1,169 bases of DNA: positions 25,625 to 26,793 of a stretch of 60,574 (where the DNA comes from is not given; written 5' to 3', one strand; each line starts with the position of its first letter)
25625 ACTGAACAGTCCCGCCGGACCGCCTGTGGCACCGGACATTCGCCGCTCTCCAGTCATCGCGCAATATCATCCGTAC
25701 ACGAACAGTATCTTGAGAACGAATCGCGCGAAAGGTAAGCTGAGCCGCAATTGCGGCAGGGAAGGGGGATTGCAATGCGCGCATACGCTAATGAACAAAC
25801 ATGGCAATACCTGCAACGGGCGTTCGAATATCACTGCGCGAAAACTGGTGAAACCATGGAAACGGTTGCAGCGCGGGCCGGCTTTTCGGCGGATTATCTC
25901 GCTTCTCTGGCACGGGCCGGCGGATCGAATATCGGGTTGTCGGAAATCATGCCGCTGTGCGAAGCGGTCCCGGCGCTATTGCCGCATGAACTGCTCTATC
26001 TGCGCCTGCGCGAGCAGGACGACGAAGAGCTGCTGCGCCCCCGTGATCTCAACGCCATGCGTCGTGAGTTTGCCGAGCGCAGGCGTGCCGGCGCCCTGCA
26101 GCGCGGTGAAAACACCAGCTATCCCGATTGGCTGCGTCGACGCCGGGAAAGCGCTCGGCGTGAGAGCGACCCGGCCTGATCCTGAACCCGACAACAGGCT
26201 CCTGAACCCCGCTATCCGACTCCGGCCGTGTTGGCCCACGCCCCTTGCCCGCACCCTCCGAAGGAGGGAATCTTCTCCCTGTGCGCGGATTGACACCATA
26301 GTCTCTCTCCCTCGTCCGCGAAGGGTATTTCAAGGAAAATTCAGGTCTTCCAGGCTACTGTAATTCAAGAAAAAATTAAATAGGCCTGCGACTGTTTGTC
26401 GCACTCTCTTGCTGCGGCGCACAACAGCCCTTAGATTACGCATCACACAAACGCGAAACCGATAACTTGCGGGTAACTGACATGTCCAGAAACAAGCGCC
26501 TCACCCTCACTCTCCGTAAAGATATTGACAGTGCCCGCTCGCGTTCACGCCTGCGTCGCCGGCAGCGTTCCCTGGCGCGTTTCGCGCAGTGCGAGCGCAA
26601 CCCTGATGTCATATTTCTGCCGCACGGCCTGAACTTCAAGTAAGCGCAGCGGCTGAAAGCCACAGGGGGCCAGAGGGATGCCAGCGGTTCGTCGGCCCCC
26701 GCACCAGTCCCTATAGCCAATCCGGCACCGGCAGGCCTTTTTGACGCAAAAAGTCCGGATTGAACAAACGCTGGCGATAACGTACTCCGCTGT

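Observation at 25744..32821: The same 12-bp palindrome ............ sits upstream of a small XRE-type regulator gene and upstream of the T6SS tagH operon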

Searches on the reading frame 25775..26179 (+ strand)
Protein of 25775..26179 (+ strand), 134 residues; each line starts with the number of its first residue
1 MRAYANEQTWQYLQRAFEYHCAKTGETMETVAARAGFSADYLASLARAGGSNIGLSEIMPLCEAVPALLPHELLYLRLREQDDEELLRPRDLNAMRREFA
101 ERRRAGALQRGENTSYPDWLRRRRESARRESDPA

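Call 8: search_protein_families(library=pfam, proteins=[window:25775-26179:+], max_evalue=0.01)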
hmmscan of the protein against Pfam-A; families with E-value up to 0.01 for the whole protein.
window:25775-26179:+ (134 aa): 0 families

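Call 12: find_homologous_proteins(query=window:25775-26179:+, max_evalue=0.001)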
Query window:25775-26179:+ (134 aa): 3 proteins with E <= 0.001 among 434 candidates.
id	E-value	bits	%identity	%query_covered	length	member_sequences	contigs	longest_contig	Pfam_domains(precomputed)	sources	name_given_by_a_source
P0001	6.5e-82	290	100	100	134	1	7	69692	-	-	-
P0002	1.6e-52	195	71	100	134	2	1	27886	-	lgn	-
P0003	1.6e-44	169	64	89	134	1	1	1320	-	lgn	-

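Call 13: find_encoding_contigs(protein=P0002, flank=10000)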
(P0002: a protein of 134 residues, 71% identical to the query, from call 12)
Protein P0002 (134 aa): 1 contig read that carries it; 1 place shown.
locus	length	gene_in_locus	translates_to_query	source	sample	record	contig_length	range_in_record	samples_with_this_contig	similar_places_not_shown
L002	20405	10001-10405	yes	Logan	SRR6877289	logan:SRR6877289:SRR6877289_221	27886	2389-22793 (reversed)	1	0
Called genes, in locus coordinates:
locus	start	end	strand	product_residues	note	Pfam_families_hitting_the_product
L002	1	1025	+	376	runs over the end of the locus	PF00005:ABC_tran, PF08402:TOBE_2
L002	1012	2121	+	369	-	PF00005:ABC_tran, PF17912:OB_MalK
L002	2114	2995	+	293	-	PF00528:BPD_transp_1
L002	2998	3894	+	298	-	PF00528:BPD_transp_1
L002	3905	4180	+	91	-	PF09928:DUF2160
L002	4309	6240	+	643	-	PF01547:SBP_bac_1, PF13416:SBP_bac_8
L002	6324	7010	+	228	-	PF13759:2OG-FeII_Oxy_5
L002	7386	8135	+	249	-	PF00106:adh_short, PF13561:adh_short_C2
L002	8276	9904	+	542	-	PF07969:Amidohydro_3, PF01979:Amidohydro_1 (weak)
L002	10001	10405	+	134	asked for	-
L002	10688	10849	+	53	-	-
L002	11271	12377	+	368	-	PF00005:ABC_tran, PF17912:OB_MalK, PF08402:TOBE_2, PF03459:TOBE (weak)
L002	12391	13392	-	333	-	PF00291:PALP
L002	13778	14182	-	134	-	PF00816:Histone_HNS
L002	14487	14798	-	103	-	PF02627:CMD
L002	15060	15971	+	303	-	PF12706:Lactamase_B_2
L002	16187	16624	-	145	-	PF04828:GFA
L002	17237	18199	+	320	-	PF20030:bpMoxR, PF07726:AAA_3, PF07728:AAA_5, PF17863:AAA_lid_2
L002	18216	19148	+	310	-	PF01882:DUF58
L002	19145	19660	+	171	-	PF14316:DUF4381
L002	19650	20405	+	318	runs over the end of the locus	PF00092:VWA, PF13519:VWA_2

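Call 14: find_encoding_contigs(protein=P0003, flank=10000)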
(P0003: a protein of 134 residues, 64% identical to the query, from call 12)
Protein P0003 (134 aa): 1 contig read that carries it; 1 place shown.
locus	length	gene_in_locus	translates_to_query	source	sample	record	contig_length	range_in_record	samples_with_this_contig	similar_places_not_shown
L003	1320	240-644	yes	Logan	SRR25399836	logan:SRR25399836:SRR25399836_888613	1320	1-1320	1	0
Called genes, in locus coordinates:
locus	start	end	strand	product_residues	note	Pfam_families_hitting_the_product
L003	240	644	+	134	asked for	-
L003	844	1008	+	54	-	-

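Call 15: find_encoding_contigs(protein=P0001, flank=10000, max_places=10)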
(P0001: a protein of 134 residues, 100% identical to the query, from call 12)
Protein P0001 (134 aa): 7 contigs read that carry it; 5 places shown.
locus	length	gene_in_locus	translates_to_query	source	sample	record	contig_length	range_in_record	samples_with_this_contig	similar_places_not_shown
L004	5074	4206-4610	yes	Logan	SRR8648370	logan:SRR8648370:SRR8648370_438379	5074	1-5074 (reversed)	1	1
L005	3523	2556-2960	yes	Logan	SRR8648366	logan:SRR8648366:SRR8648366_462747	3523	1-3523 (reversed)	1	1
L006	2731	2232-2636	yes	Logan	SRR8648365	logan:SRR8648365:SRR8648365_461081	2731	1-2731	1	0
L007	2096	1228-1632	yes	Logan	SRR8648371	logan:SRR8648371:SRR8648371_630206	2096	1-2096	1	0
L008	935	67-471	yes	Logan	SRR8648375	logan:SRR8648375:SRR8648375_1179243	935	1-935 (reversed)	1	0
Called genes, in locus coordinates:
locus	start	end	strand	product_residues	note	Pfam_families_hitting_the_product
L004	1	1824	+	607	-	?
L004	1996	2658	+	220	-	PF13759:2OG-FeII_Oxy_5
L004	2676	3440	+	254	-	-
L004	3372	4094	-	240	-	PF14559:TPR_19 (faint), PF23914:TPR_CcmH_CycH (weak), PF13431:TPR_17 (faint), PF13432:TPR_16 (weak), PF13414:TPR_11 (weak), PF00515:TPR_1 (weak), PF07719:TPR_2 (weak), PF13424:TPR_12 (weak), +2 more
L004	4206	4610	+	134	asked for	-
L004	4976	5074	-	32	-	?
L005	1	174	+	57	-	?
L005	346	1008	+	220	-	PF13759:2OG-FeII_Oxy_5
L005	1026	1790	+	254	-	-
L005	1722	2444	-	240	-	PF14559:TPR_19 (faint), PF23914:TPR_CcmH_CycH (weak), PF13431:TPR_17 (faint), PF13432:TPR_16 (weak), PF13414:TPR_11 (weak), PF00515:TPR_1 (weak), PF07719:TPR_2 (weak), PF13424:TPR_12 (weak), +2 more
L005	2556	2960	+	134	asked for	-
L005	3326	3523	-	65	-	?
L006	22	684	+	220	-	PF13759:2OG-FeII_Oxy_5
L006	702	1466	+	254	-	-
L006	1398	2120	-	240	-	PF14559:TPR_19 (faint), PF23914:TPR_CcmH_CycH (weak), PF13431:TPR_17 (faint), PF13432:TPR_16 (weak), PF13414:TPR_11 (weak), PF00515:TPR_1 (weak), PF07719:TPR_2 (weak), PF13424:TPR_12 (weak), +2 more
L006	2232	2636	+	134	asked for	-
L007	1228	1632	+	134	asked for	-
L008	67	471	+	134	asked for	-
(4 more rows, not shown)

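Call 20: search_protein_families(library=ncbifam, proteins=[P0001, P0002, P0003], max_evalue=1)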
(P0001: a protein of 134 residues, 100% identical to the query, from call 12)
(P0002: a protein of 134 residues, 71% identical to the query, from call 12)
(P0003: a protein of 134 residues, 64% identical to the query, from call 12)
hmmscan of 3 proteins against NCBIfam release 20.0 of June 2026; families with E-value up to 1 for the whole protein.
P0001 (134 aa): 1 family
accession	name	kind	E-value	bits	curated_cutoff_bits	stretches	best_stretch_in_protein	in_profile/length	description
NF042931.1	SAG1386_EF1546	equivalog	0.02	15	80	1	19-45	111-137/158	SAG1386/EF1546 family surface-associated protein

P0002 (134 aa): 1 family
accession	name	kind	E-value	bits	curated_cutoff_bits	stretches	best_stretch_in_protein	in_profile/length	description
NF042931.1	SAG1386_EF1546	equivalog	0.034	14.2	80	1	23-45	115-137/158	SAG1386/EF1546 family surface-associated protein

P0003 (134 aa): 0 families

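Call 25: predict_structure(alignment_id=A1)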
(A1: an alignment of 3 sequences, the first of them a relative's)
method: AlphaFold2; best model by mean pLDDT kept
length: 134 residues; sequences in the alignment: 3
mean_pLDDT: 78.2   pTM: 0.66
mean pLDDT of the five models: 78.2, 66.2, 65.5, 63.3, 62.2
residues with pLDDT >= 90: 40; 70-90: 62; 50-70: 28; < 50: 4
segments of 3 or more residues with pLDDT < 50: none
pLDDT, mean of each block of 10 residues (from residue 1): 69 92 93 93 91 80 87 79 62 72 71 65 74 51
secondary structure, 60 per line:
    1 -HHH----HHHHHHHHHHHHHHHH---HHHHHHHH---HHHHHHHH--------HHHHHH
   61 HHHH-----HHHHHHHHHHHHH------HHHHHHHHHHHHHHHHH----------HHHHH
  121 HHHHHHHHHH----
elements in order: H9-24 H28-35 H39-46 H55-64 H70-82 H89-105 H116-130

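Call 29: search_protein_representatives(alignment_id=A1)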
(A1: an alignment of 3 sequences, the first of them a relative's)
Query: 3 sequences, 134 profile positions. Proteins with E-value up to 0.001 (for the whole library): 17; up to 1e-10: 1; up to 1e-30: 1. The best 17 are listed.
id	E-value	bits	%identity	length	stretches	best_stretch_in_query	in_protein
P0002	1.6e-73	260.9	-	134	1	1-134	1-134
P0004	7.0e-08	48.5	-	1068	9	18-65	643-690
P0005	2.0e-06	43.7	-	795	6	19-67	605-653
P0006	3.5e-06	42.9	-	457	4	3-45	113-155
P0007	1.2e-05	41.2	-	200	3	2-58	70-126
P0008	1.7e-05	40.7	-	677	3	16-51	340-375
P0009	2.6e-05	40.1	-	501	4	19-63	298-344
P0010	4.2e-05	39.5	-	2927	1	47-94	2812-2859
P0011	4.4e-05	39.4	-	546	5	19-45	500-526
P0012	6.5e-05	38.8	-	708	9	23-57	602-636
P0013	1.2e-04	38.0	-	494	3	18-65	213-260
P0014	1.8e-04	37.4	-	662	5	21-59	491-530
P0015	2.0e-04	37.3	-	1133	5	17-59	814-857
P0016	3.3e-04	36.6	-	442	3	19-56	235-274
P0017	4.8e-04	36.0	-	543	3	18-53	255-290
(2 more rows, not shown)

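Call 31: fold_search(model_id=the predicted structure, library=pdb)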
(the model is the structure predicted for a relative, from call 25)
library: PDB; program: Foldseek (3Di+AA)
matches with E <= 10: 345; with E <= 0.001: 0
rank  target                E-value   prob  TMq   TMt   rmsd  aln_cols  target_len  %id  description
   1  1lmb_3                4.0e-02  1.00  0.47  0.68   5.4       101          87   12  REFINED 1.8 ANGSTROM CRYSTAL STRUCTURE OF THE LAMBDA REPRESSOR-OPERATOR COMPLEX (released 1991-11-05)
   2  2b5a_B                4.9e-02  1.00  0.39  0.65   3.3        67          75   22  C.BclI, Control Element of the BclI Restriction-Modification System (released 2006-01-03)
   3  3f52_A                5.2e-02  1.00  0.41  0.65   4.1        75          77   20  Crystal structure of the clp gene regulator ClgR from C. glutamicum (released 2008-11-18)
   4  3ivp_D                5.2e-02  0.97  0.41  0.46  15.9       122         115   19  The structure of a possible transposon-related DNA-binding protein from Clostridium difficile 630. (released 2009-09-22)
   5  1y7y_A                5.7e-02  1.00  0.40  0.70   2.4        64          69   25  High-resolution crystal structure of the restriction-modification controller protein C.AhdI from Aeromonas hydrophila (released 2005-02-22)
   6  2b5a_A                5.7e-02  1.00  0.39  0.63   3.4        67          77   22  C.BclI, Control Element of the BclI Restriction-Modification System (released 2006-01-03)
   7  6jq1_A                6.1e-02  1.00  0.38  0.39   2.9        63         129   28  Crystal Structure of DdrO from Deinococcus geothermalis (released 2019-08-28)
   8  3kz3_A                7.5e-02  1.00  0.41  0.64   5.7        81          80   17  A structure of a lambda repressor fragment mutant (released 2010-02-23)
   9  9a7f_A                7.5e-02  0.95  0.44  0.43  13.4       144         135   18  Integrative model of RGHR-DLDH1 by crosslinking MS and deep learning (released 2024-09-18)
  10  3vk0_A                7.9e-02  1.00  0.42  0.60   6.5        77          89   21  Crystal Structure of hypothetical transcription factor NHTF from Neisseria (released 2012-03-14)
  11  3vk0_C                7.9e-02  1.00  0.41  0.60   5.8        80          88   21  Crystal Structure of hypothetical transcription factor NHTF from Neisseria (released 2012-03-14)
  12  1y7y_B                8.4e-02  1.00  0.41  0.76   2.1        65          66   32  High-resolution crystal structure of the restriction-modification controller protein C.AhdI from Aeromonas hydrophila (released 2005-02-22)
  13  6jq1_B                8.4e-02  1.00  0.38  0.39   3.1        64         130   28  Crystal Structure of DdrO from Deinococcus geothermalis (released 2019-08-28)
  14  2b5a_C                8.8e-02  1.00  0.39  0.64   3.4        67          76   22  C.BclI, Control Element of the BclI Restriction-Modification System (released 2006-01-03)
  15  3vk0_B                9.3e-02  1.00  0.42  0.61   2.4        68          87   20  Crystal Structure of hypothetical transcription factor NHTF from Neisseria (released 2012-03-14)
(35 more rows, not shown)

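Call 66: search_protein_families(library=pfam, proteins=[L002:10688-10849:+, L003:844-1008:+], max_evalue=1)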
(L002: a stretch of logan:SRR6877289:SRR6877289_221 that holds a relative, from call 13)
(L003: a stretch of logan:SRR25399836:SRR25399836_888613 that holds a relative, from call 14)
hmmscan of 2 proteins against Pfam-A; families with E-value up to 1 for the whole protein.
L002:10688-10849:+ (53 aa): 1 family
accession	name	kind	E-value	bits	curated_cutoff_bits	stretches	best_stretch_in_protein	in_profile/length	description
PF09549.16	RE_Bpu10I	-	0.057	13.4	25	1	2-28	151-177/218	Bpu10I restriction endonuclease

L003:844-1008:+ (54 aa): 0 families

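Call 77: search_protein_families(library=pfam, proteins=[P0004, P0005, P0006, P0007, P0008, P0013], max_evalue=0.001)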
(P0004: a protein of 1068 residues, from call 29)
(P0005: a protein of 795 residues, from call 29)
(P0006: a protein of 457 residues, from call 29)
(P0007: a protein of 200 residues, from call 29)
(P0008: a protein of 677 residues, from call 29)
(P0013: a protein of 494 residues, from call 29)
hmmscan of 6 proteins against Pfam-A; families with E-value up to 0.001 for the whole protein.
P0004 (1068 aa): 12 families
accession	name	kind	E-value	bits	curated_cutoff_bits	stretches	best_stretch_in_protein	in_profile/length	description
PF05402.18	PqqD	-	9.1e-19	68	23.4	0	21-49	21-48/67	Coenzyme PQQ synthesis protein D (PqqD)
PF12244.13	DUF3606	-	1.5e-18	66.8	24.3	0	150-173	22-45/54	Protein of unknown function (DUF3606)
PF22309.2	HK-GC-Chemotax_sensor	-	3.8e-16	59.8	27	0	304-340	57-92/122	HK/GC/Chemotaxis protein-like, sensor domain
PF13925.11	Katanin_con80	-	5.5e-14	53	27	0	99-158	89-148/160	con80 domain of Katanin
PF13921.12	Myb_DNA-bind_6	-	2.3e-13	50.6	22.9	0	411-425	5-19/60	Myb-like DNA-binding domain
PF09117.15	MiAMP1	-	7.5e-11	42.5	26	0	556-582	22-48/76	MiAMP1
PF00249.37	Myb_DNA-binding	-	3.9e-10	40.1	24.4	0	159-172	8-21/46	Myb-like DNA-binding domain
PF14106.11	DUF4279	-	3e-06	27.9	25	0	523-583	52-112/116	Domain of unknown function (DUF4279)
PF03705.20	CheR_N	-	3.4e-06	27.1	27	0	193-217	27-51/53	CheR methyltransferase, all-alpha domain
PF15613.11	WSD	-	4.3e-06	27.2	25.4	0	269-295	42-68/69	Williams-Beuren syndrome DDT (WSD), D-TOX E motif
PF11994.14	DUF3489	-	8.8e-05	23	29.5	0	141-164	5-28/68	Protein of unknown function (DUF3489)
PF25326.1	ARM_SRB8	-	0.0006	19.8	27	0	204-230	98-122/193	SRB8 ARM-like domain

P0005 (795 aa): 14 families
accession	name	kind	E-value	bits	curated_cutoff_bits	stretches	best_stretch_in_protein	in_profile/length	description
PF01476.26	LysM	-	2.2e-86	284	20.9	6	544-585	1-42/43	LysM domain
PF01464.25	SLT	-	2e-25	89.1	21.3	1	172-274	10-112/117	Transglycosylase SLT domain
PF23473.1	LysM3_LYK4_5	-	1.8e-19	70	29.3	1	396-439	5-47/48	LYK4/5 LysM3 domain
PF23577.1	LysM_RLK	-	1.7e-16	60.4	27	0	740-763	6-29/44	LysM domain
PF23446.1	LysM1_NFP_LYK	-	1.6e-08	35.7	36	0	402-440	16-55/60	NFP/LYK LysM1 domain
PF16365.12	EutK_C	-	3.6e-08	33.7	27.5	0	606-630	9-33/52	Ethanolamine utilization protein EutK C-terminus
PF22310.2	NMB0315_dom_I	-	5.2e-08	33.6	27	0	665-691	7-33/83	NMB0315-like, domain I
PF00376.29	MerR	-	1.1e-07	32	28.2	0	475-493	1-19/38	MerR family regulatory protein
PF23472.1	LysM2_CERK1_LYK3_4_5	-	1.4e-06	28.6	27.4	0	396-439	8-54/56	LYK3/4/5 LysM2 domain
PF01527.26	HTH_Tnp_1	-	1.4e-05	25.6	24.1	0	604-633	15-45/75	Transposase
PF13518.12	HTH_28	-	9.5e-05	22.8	25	0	608-631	9-32/52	Helix-turn-helix domain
PF00570.28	HRDC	-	0.00023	21.5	23.8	0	468-503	24-59/68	HRDC domain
PF09607.16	BrkDBD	-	0.00031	21.1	23.4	0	618-637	32-51/58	Brinker DNA-binding domain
PF13411.12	MerR_1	-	0.00086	19.8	21.6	0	475-493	2-20/69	MerR HTH family regulatory protein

P0006 (457 aa): 16 families
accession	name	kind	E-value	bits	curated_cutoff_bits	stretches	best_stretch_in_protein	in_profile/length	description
PF01476.26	LysM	-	3.8e-94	308.9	20.9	6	196-238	1-42/43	LysM domain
PF23473.1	LysM3_LYK4_5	-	1.6e-20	73.3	29.3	0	64-91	7-34/48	LYK4/5 LysM3 domain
PF23446.1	LysM1_NFP_LYK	-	3.4e-15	57.1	36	0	68-107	16-54/60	NFP/LYK LysM1 domain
PF04225.17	LysM_OapA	-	5.8e-15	55.6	22.3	0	193-246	2-59/85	Opacity-associated protein A LysM-like domain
PF23577.1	LysM_RLK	-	9.8e-13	48.4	27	0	64-85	5-25/44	LysM domain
PF22310.2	NMB0315_dom_I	-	5.9e-10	39.8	27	0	197-247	7-61/83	NMB0315-like, domain I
PF01527.26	HTH_Tnp_1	-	7.2e-08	33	24.1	0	56-84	12-40/75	Transposase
PF13693.12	HTH_35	-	2.9e-07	30.8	25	0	65-92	13-40/75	Winged helix-turn-helix DNA-binding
PF13384.12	HTH_23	-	1.1e-05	25.6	24.6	0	53-82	4-32/50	Homeodomain-like domain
PF04218.19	CENP-B_N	-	5.8e-05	23.1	21.2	0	139-157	26-44/53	CENP-B N-terminal DNA-binding domain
PF09347.15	DUF1989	-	0.00011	22.3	27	0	253-300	4-50/168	Domain of unknown function (DUF1989)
PF11268.13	DUF3071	-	0.00017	22.2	26.9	0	116-185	49-121/168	Protein of unknown function (DUF3071)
PF21680.2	GIDA_C_1st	-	0.00021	22.4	24.7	0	401-440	31-71/96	tRNA modifying enzyme MnmG/GidA C-terminal helical domain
PF13518.12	HTH_28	-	0.00025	21.5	25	0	56-83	2-28/52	Helix-turn-helix domain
PF02796.21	HTH_7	-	0.0007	20.1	23.8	0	65-82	19-36/45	Helix-turn-helix domain of resolvase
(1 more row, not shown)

P0007 (200 aa): 9 families
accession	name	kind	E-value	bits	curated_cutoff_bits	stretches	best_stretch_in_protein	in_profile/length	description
PF01476.26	LysM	-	1e-50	169.9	20.9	3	157-199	1-43/43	LysM domain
PF23473.1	LysM3_LYK4_5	-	6.5e-11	42.6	29.3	0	32-63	7-38/48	LYK4/5 LysM3 domain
PF23577.1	LysM_RLK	-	1.2e-09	38.5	27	0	90-114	5-29/44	LysM domain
PF23472.1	LysM2_CERK1_LYK3_4_5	-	3.8e-07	30.3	27.4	0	156-199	7-54/56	LYK3/4/5 LysM2 domain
PF23446.1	LysM1_NFP_LYK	-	1.5e-06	29.4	36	0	37-71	17-53/60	NFP/LYK LysM1 domain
PF22310.2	NMB0315_dom_I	-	2.9e-06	27.9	27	0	156-195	5-49/83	NMB0315-like, domain I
PF04225.17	LysM_OapA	-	0.00017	22.1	22.3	0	87-130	4-52/85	Opacity-associated protein A LysM-like domain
PF11761.13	CbiG_mid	-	0.00056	20.5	22.7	0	99-140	6-46/88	Cobalamin biosynthesis central region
PF13518.12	HTH_28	-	0.00064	20.2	25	0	159-181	9-31/52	Helix-turn-helix domain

P0008 (677 aa): 8 families
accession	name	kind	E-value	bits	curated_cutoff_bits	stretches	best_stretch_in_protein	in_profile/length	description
PF01476.26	LysM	-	1.3e-76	252.7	20.9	5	585-627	1-43/43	LysM domain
PF23473.1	LysM3_LYK4_5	-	4.2e-25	88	29.3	2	639-672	5-38/48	LYK4/5 LysM3 domain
PF01464.25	SLT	-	3.9e-24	84.9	21.3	1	117-219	6-109/117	Transglycosylase SLT domain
PF23446.1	LysM1_NFP_LYK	-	6.5e-13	49.8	36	0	348-388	14-55/60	NFP/LYK LysM1 domain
PF23577.1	LysM_RLK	-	7.3e-13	48.8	27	0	453-477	5-29/44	LysM domain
PF22310.2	NMB0315_dom_I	-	7.9e-11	42.6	27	0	585-627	6-53/83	NMB0315-like, domain I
PF23472.1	LysM2_CERK1_LYK3_4_5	-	1.1e-08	35.3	27.4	0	584-626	7-53/56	LYK3/4/5 LysM2 domain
PF23462.1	LysM3_NFP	-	0.00019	22.3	28.1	0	588-614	8-33/48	NFP LysM3 domain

P0013 (494 aa): 11 families
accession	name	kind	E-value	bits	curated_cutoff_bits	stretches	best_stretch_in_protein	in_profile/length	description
PF01476.26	LysM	-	1.2e-54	182.5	20.9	4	383-425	1-43/43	LysM domain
PF00877.26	NLPC_P60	-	8e-23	80.9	23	1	61-171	2-104/105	NlpC/P60 family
PF23577.1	LysM_RLK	-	5e-14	52.5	27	0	386-413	6-33/44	LysM domain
PF23473.1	LysM3_LYK4_5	-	9.6e-12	45.2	29.3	0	384-418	6-40/48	LYK4/5 LysM3 domain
PF22310.2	NMB0315_dom_I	-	2.6e-08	34.5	27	0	449-479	7-37/83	NMB0315-like, domain I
PF13518.12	HTH_28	-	4.2e-07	30.4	25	0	451-476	10-35/52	Helix-turn-helix domain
PF05257.22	CHAP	-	2.5e-06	28.3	26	1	74-146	10-79/81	CHAP domain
PF23472.1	LysM2_CERK1_LYK3_4_5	-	2.6e-06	27.7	27.4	0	306-350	5-53/56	LYK3/4/5 LysM2 domain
PF23446.1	LysM1_NFP_LYK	-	4.2e-06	28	36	0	221-256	16-53/60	NFP/LYK LysM1 domain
PF04545.22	Sigma70_r4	-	1.1e-05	25.2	24.1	0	208-234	11-34/50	Sigma-70, region 4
PF13542.12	HTH_Tnp_ISL3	-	3.1e-05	23.8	27.4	0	444-473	18-46/51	Helix-turn-helix domain of transposase family ISL3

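Call 78: search_solved_structures(query=A1, max_evalue=10)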
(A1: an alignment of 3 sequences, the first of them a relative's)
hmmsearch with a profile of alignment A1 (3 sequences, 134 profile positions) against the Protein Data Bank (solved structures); distinct sequences matched with E-value up to 10: 3.
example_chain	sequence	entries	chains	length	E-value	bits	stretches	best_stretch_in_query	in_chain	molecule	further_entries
6zu5_LHH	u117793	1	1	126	0.37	13.7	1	72-101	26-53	uL29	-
2mkx_A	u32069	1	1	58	0.49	13.3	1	18-55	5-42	Autolysin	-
2b5a_A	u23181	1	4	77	0.75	12.7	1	13-65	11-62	C.BclI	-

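Call 79: search_protein_families(library=pfam, proteins=[P0001, P0002, P0003], max_evalue=10)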
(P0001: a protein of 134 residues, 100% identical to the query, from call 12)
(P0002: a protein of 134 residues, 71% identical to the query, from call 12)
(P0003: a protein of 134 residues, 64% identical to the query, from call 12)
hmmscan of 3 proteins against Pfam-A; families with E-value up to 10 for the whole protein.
P0001 (134 aa): 1 family
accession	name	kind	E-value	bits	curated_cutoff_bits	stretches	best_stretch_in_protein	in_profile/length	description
PF00165.29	HTH_AraC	-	0.22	12.1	26.6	1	23-47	6-30/42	Bacterial regulatory helix-turn-helix proteins, AraC family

P0002 (134 aa): 0 families

P0003 (134 aa): 1 family
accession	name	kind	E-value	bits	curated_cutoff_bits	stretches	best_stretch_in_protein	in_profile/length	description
PF22554.1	Chap-C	-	0.13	13.4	27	1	69-130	3-62/91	TY-Chap C-terminal domain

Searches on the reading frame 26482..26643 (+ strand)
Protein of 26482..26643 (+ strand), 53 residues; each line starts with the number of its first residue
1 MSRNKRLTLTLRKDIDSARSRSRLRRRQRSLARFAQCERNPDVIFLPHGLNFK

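Call 66: search_protein_families(library=pfam, proteins=[window:26482-26643:+], max_evalue=1)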
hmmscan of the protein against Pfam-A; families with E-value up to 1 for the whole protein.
window:26482-26643:+ (53 aa): 0 families

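Call 67: find_homologous_proteins(query=window:26482-26643:+, max_evalue=0.001)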
Query window:26482-26643:+: no candidate shares three 5-residue words with the query. No homologue found.
